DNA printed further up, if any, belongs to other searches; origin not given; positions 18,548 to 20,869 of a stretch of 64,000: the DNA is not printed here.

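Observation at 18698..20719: Dephospho-CoA kinase reads through, in frame and without a stop codon, into an M18 aminopeptidase (673-aa composite ORF)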

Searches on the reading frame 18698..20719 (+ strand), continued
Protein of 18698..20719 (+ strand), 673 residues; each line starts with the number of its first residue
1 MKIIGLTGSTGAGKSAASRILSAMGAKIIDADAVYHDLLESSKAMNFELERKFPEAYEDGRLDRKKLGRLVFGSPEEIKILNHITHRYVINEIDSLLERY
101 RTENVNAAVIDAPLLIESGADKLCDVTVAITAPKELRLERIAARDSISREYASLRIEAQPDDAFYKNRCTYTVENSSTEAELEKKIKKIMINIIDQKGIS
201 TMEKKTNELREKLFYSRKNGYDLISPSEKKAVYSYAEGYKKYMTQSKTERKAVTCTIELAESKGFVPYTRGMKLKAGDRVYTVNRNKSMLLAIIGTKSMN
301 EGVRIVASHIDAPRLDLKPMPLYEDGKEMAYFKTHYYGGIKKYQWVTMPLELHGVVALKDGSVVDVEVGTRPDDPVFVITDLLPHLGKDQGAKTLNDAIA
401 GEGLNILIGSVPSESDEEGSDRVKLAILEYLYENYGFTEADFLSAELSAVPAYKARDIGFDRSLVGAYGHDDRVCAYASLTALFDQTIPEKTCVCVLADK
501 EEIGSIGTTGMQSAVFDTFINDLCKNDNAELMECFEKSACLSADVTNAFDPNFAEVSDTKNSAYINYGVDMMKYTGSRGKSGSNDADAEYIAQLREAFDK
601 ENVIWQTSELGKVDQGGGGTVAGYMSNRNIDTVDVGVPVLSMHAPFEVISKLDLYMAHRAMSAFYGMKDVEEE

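Call 18: find_encoding_contigs(protein=P0002, flank=3000, max_places=3)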
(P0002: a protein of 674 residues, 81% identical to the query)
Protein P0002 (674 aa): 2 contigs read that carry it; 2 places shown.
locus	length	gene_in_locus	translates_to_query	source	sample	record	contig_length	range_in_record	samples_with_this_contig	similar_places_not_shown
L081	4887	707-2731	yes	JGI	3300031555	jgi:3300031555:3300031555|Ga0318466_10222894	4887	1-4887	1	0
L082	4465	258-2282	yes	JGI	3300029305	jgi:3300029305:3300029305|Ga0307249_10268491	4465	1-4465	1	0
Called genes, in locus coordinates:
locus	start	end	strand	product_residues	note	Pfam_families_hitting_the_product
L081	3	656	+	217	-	?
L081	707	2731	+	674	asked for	PF01121:CoaE, PF02127:Peptidase_M18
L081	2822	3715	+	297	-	PF02311:AraC_binding, PF07883:Cupin_2, PF00165:HTH_AraC (weak), PF12833:HTH_18, PF00165:HTH_AraC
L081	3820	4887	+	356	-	?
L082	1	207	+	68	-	?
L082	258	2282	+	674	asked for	PF01121:CoaE, PF02127:Peptidase_M18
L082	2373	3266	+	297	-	PF02311:AraC_binding, PF07883:Cupin_2, PF00165:HTH_AraC (weak), PF12833:HTH_18, PF00165:HTH_AraC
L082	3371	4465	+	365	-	?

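Call 19: find_encoding_contigs(protein=P0003, flank=3000, max_places=3)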
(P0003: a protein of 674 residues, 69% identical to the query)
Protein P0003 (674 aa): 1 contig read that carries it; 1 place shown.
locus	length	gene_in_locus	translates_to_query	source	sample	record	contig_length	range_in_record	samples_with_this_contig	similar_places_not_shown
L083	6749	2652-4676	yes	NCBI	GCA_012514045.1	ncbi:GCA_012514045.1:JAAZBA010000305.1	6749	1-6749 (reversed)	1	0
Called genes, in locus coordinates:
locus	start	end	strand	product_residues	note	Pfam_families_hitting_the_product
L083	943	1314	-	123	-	PF00392:GntR, PF13730:HTH_36 (faint)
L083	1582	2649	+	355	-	PF01300:Sua5_yciO_yrdC, PF03481:Sua5_C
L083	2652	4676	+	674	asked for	PF01121:CoaE, PF13238:AAA_18 (weak), PF02127:Peptidase_M18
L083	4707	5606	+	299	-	PF00190:Cupin_1 (weak), PF02311:AraC_binding, PF07883:Cupin_2, PF00165:HTH_AraC, PF12833:HTH_18, PF00165:HTH_AraC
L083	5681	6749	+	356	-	PF00133:tRNA-synt_1, PF01406:tRNA-synt_1e, PF01921:tRNA-synt_1f (faint), PF09334:tRNA-synt_1g, PF00133:tRNA-synt_1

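Call 21: find_encoding_contigs(protein=P0025, flank=2500, max_places=6)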
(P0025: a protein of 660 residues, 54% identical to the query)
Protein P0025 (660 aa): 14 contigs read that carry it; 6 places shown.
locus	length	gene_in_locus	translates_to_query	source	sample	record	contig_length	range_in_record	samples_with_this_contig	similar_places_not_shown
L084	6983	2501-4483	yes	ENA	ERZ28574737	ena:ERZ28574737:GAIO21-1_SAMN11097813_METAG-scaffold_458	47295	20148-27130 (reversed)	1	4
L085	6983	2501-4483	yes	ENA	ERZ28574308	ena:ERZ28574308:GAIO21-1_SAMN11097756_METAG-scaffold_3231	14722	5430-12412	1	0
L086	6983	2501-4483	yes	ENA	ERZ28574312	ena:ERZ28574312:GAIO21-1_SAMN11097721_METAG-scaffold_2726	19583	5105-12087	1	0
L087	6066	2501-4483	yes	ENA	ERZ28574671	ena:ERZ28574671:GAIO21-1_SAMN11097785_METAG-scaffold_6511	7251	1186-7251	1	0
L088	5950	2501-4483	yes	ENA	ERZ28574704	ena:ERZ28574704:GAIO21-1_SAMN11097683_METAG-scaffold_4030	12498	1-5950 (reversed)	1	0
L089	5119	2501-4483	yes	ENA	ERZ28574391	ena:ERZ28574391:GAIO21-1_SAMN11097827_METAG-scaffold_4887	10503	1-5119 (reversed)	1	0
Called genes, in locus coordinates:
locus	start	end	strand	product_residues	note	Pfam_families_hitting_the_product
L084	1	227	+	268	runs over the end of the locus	PF21302:Zn_ribbon_RlmA, PF13847:Methyltransf_31, PF08241:Methyltransf_11, PF08242:Methyltransf_12, PF13649:Methyltransf_25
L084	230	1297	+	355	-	PF03462:PCRF, PF00472:RF-1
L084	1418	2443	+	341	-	PF01300:Sua5_yciO_yrdC, PF03481:Sua5_C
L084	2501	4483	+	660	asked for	PF01121:CoaE, PF02127:Peptidase_M18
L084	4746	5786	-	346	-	PF01381:HTH_3, PF12844:HTH_19 (weak), PF13443:HTH_26 (faint), PF13560:HTH_31, PF13181:TPR_8 (faint), PF14559:TPR_19 (faint), PF25060:ARM_TT21_2nd (faint), PF07719:TPR_2 (weak), +4 more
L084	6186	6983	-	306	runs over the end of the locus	PF03460:NIR_SIR_ferr, PF01077:NIR_SIR, PF13187:Fer4_9 (faint), PF13237:Fer4_10 (weak), PF12837:Fer4_6 (weak)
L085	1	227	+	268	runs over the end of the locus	PF21302:Zn_ribbon_RlmA, PF13847:Methyltransf_31, PF08241:Methyltransf_11, PF08242:Methyltransf_12, PF13649:Methyltransf_25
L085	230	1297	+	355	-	PF03462:PCRF, PF00472:RF-1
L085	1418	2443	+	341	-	PF01300:Sua5_yciO_yrdC, PF03481:Sua5_C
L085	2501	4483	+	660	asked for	PF01121:CoaE, PF02127:Peptidase_M18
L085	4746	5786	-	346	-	PF01381:HTH_3, PF12844:HTH_19 (weak), PF13443:HTH_26 (faint), PF13560:HTH_31, PF13181:TPR_8 (faint), PF14559:TPR_19 (faint), PF25060:ARM_TT21_2nd (faint), PF07719:TPR_2 (weak), +4 more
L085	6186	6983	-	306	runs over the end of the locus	PF03460:NIR_SIR_ferr, PF01077:NIR_SIR, PF13187:Fer4_9 (faint), PF13237:Fer4_10 (weak), PF12837:Fer4_6 (weak)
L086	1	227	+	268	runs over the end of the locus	PF21302:Zn_ribbon_RlmA, PF13847:Methyltransf_31, PF08241:Methyltransf_11, PF08242:Methyltransf_12, PF13649:Methyltransf_25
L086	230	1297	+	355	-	PF03462:PCRF, PF00472:RF-1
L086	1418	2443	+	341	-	PF01300:Sua5_yciO_yrdC, PF03481:Sua5_C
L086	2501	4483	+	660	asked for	PF01121:CoaE, PF02127:Peptidase_M18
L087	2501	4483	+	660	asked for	PF01121:CoaE, PF02127:Peptidase_M18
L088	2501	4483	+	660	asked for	PF01121:CoaE, PF02127:Peptidase_M18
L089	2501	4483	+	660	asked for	PF01121:CoaE, PF02127:Peptidase_M18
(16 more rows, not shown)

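Call 22: find_encoding_contigs(protein=P0131, flank=2500, max_places=4)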
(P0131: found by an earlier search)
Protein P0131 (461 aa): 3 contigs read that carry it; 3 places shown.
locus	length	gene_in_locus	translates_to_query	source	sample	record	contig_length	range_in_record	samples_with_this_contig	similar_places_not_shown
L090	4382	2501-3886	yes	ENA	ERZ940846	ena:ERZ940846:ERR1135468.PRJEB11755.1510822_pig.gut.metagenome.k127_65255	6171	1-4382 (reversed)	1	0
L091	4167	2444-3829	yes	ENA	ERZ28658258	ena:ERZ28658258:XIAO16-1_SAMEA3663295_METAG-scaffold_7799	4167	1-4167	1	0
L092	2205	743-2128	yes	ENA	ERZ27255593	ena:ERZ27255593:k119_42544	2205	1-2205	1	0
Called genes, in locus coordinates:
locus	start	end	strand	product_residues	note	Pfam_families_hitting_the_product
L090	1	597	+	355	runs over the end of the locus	PF03462:PCRF, PF00472:RF-1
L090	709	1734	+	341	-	PF01300:Sua5_yciO_yrdC, PF03481:Sua5_C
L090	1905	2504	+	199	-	PF01121:CoaE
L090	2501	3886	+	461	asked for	PF02127:Peptidase_M18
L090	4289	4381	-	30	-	?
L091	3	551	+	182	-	?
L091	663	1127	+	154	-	-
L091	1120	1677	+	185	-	PF01300:Sua5_yciO_yrdC (weak), PF03481:Sua5_C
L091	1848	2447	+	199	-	PF01121:CoaE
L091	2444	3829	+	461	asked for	PF02127:Peptidase_M18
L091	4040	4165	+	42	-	?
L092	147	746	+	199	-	PF01121:CoaE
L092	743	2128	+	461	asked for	PF02127:Peptidase_M18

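Call 24: find_related_loci(query=A1, collection=metagenome_contigs, flank=1500)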
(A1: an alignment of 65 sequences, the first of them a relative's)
Query A1 (673 aa) in metagenome_contigs; peptide patterns used: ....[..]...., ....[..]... (x = any residue, [..] = any of these).
600 stretches matched a pattern (row limit reached: there are more); 599 encode a relative of the query (tblastn E <= 1e-3); the best 80 are kept; 80 distinct loci.
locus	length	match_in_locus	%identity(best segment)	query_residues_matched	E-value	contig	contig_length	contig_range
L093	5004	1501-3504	55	1-665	0e+0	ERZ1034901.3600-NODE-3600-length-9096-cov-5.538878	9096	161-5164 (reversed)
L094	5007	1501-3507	54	3-665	0e+0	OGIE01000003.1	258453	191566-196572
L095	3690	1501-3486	54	3-665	0e+0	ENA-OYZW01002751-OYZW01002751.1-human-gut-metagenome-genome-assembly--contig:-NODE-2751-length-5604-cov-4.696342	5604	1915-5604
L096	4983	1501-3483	53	1-665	0e+0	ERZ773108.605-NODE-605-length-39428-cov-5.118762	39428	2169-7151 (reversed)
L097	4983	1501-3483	53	1-665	0e+0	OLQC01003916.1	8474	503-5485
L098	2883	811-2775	52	21-665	0e+0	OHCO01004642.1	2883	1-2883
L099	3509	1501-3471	54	1-665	0e+0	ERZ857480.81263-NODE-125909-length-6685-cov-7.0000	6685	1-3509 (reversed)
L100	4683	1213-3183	52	4-666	0e+0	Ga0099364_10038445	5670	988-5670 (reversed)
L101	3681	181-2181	52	3-673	0e+0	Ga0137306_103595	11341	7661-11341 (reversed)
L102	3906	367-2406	52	14-665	0e+0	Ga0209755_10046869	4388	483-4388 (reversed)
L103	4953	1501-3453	50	1-665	0e+0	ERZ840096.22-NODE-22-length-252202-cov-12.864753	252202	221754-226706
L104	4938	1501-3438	50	19-665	0e+0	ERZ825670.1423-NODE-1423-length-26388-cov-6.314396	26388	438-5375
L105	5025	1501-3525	49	1-664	0e+0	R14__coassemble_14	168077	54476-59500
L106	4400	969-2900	50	21-665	0e+0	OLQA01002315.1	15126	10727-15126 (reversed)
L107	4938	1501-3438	50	19-665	0e+0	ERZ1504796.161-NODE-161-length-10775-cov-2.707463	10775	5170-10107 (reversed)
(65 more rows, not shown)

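Call 31: find_encoding_contigs(protein=P0117, flank=3000, max_places=3)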
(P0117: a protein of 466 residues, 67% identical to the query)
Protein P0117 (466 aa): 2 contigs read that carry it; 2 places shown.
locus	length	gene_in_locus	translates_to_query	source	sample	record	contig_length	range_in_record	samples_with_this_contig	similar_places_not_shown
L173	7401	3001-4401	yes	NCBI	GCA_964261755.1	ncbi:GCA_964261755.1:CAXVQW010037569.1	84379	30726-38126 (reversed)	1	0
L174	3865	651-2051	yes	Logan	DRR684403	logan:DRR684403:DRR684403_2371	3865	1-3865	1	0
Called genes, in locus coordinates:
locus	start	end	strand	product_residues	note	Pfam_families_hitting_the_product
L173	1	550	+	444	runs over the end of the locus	PF10923:BrxC_BrxD, PF13191:AAA_16 (faint)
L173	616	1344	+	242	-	PF02535:Zip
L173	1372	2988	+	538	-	PF01300:Sua5_yciO_yrdC, PF03481:Sua5_C, PF01121:CoaE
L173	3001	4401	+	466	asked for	PF02127:Peptidase_M18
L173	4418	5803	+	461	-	PF08245:Mur_ligase_M, PF02875:Mur_ligase_C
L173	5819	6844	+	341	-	PF05343:Peptidase_M42, PF01546:Peptidase_M20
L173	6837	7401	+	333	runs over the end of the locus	PF05343:Peptidase_M42, PF01546:Peptidase_M20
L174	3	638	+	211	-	?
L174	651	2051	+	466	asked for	PF02127:Peptidase_M18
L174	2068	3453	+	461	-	PF08245:Mur_ligase_M, PF02875:Mur_ligase_C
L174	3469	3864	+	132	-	?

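Call 33: search_solved_structures(query=window:18698-20719:+, max_evalue=0.00001)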
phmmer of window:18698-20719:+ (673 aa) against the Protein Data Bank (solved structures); distinct sequences matched with E-value up to 0.00001: 33.
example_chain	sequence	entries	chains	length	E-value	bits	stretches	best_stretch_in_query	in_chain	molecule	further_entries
2glj_A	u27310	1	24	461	2.9e-138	465.5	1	216-665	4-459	Probable M18-family aminopeptidase 1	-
1y7e_A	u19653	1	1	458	1.1e-127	430.5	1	217-665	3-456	Probable M18-family aminopeptidase 1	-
2glf_A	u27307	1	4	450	3.7e-117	395.7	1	228-660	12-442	Probable M18-family aminopeptidase 1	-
1uf9_A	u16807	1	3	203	3.1e-27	98.7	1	3-192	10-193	TT1252 protein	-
3wt4_A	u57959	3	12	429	1.2e-24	90.1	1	274-669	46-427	Probable M18 family aminopeptidase 2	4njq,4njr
2ijz_A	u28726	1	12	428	2.2e-24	89.3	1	274-669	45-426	Probable M18-family aminopeptidase 2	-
4oid_A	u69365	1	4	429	1.3e-23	86.8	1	274-669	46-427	Probable M18 family aminopeptidase 2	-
4oiw_A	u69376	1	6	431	3e-23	85.5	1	274-669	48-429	Probable M18 family aminopeptidase 2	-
2if2_A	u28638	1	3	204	3.7e-22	81.9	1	1-190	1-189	Dephospho-CoA kinase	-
5jm6_A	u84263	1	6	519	1.8e-19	73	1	238-656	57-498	Aminopeptidase-like protein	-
4zo4_A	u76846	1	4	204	2e-19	72.9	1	6-191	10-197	Dephospho-CoA kinase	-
4r8f_A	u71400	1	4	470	3.1e-19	72.2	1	277-661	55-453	Vacuolar aminopeptidase 1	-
5jgf_A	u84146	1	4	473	3.2e-19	72.2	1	276-661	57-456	Vacuolar aminopeptidase 1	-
5jm9_A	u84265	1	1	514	3.9e-19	71.9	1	276-661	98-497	Vacuolar aminopeptidase 1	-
5jh9_A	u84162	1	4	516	4e-19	71.9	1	276-661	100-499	Vacuolar aminopeptidase 1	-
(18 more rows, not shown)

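Call 37: list_cluster_members(proteins=[P0063, P0082, P0038, P0071, P0057, P0045, P0099, P0087, P0027, P0080])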
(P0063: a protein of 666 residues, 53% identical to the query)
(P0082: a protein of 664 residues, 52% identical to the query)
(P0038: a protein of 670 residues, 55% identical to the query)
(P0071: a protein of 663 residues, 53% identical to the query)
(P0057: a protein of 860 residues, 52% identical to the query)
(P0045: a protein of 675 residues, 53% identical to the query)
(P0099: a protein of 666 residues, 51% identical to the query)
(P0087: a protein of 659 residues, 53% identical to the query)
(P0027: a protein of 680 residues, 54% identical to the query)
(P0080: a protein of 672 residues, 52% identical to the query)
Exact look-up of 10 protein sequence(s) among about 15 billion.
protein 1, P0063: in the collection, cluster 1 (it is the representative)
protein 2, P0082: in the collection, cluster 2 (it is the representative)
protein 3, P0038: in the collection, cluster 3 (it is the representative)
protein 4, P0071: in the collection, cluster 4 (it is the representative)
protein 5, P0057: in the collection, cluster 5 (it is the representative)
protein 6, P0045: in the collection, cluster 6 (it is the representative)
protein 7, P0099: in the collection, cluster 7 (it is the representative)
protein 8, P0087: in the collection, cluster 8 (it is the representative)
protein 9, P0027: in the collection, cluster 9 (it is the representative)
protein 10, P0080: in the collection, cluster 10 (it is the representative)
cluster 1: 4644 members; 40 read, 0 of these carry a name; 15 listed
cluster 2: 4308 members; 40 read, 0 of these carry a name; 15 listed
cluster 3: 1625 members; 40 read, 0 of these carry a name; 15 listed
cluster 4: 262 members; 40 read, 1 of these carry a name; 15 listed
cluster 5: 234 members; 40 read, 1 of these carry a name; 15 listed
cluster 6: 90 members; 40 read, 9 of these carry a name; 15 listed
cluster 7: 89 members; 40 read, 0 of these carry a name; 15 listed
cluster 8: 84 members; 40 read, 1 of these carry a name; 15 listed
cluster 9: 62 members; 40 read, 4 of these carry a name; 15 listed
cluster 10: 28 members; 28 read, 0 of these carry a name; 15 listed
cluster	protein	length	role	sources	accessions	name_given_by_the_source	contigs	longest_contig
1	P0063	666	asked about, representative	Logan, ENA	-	-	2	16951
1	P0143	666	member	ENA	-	-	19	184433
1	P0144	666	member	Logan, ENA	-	-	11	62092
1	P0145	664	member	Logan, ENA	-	-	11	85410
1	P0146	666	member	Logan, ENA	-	-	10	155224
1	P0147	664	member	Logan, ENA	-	-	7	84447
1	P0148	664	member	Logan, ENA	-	-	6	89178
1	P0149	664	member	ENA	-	-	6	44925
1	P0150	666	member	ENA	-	-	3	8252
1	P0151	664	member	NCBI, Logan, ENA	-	-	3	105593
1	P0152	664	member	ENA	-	-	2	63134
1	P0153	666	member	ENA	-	-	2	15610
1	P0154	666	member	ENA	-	-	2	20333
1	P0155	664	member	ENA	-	-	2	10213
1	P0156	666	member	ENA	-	-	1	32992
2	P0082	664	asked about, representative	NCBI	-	-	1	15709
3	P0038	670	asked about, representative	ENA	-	-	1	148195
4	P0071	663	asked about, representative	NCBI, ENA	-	-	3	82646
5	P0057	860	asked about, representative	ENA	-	-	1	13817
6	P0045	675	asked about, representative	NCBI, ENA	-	-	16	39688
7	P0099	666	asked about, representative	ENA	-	-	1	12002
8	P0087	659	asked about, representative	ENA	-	-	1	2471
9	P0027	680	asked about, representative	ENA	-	-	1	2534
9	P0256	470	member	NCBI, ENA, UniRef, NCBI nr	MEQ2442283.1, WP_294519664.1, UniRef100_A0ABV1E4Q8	aminopeptidase [Pseudoflavonifractor intestinihominis] | M18 family aminopeptidase n=1 Tax=Pseudoflavonifractor intestinihominis TaxID=3133171 ... | aminopeptidase [uncultured Pseudoflavonifractor sp.]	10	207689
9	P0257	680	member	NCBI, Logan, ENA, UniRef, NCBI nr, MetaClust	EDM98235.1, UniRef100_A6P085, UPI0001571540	dephospho-CoA kinase [Pseudoflavonifractor capillosus ATCC 29799] | Dephospho-CoA kinase n=2 Tax=Pseudoflavonifractor capillosus TaxID=106588 ... | status=active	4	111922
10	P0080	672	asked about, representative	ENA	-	-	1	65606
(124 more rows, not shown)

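Call 39: predict_structure(alignment_id=A1)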
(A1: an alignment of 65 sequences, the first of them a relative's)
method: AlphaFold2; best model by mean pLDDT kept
length: 673 residues; sequences in the alignment: 65
mean_pLDDT: 89.7   pTM: 0.71
mean pLDDT of the five models: 89.7, 89.4, 89.1, 88.5, 87.7
residues with pLDDT >= 90: 472; 70-90: 137; 50-70: 53; < 50: 11
segments of 3 or more residues with pLDDT < 50: 576-583
pLDDT, mean of each block of 10 residues (from residue 1): 95 95 97 95 96 94 90 87 95 97 96 94 97 95 90 86 94 94 95 68 74 87 98 98 94 97 98 97 96 98 96 89 88 76 81 95 93 92 64 66 87 89 94 93 94 95 95 94 97 95 77 93 96 96 90 85 94 58 66 94 90 61 85 92 90 98 93 51
secondary structure, 60 per line:
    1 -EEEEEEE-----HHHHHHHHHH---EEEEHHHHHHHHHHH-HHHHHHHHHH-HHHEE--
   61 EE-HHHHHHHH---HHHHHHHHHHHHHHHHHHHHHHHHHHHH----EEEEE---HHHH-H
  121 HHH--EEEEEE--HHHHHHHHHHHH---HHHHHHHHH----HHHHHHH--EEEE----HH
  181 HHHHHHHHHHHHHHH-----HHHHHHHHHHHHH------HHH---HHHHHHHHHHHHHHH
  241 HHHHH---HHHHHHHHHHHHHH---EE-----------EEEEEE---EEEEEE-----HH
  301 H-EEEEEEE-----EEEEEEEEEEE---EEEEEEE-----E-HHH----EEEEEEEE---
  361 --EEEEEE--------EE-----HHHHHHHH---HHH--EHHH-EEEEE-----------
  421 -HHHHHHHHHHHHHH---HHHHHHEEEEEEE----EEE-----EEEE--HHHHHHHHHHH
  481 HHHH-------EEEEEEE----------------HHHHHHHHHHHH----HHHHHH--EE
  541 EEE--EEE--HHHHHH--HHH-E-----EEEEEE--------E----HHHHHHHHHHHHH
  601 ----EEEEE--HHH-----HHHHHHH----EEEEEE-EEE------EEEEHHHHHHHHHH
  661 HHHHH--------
elements in order: E2-8 H14-23 E27-30 H31-41 H43-52 H64-71 H75-102 E107-111 H115-118 H120-123 E126-131 H134-145 H149-157 H162-168 E171-174 H179-195 H201-213 H226-245 H249-262 E279-284 E288-293 E303-309 E315-325 E329-335 E350-357 E363-368 H384-391 E405-409 H422-435 H439-444 E445-451 E456-458 E464-467 H470-484 E492-498 H515-526 H531-536 E539-543 E546-548 H551-556 E569-574 H588-600 E605-609 H620-626 E631-636 E638-640 E647-650 H651-665
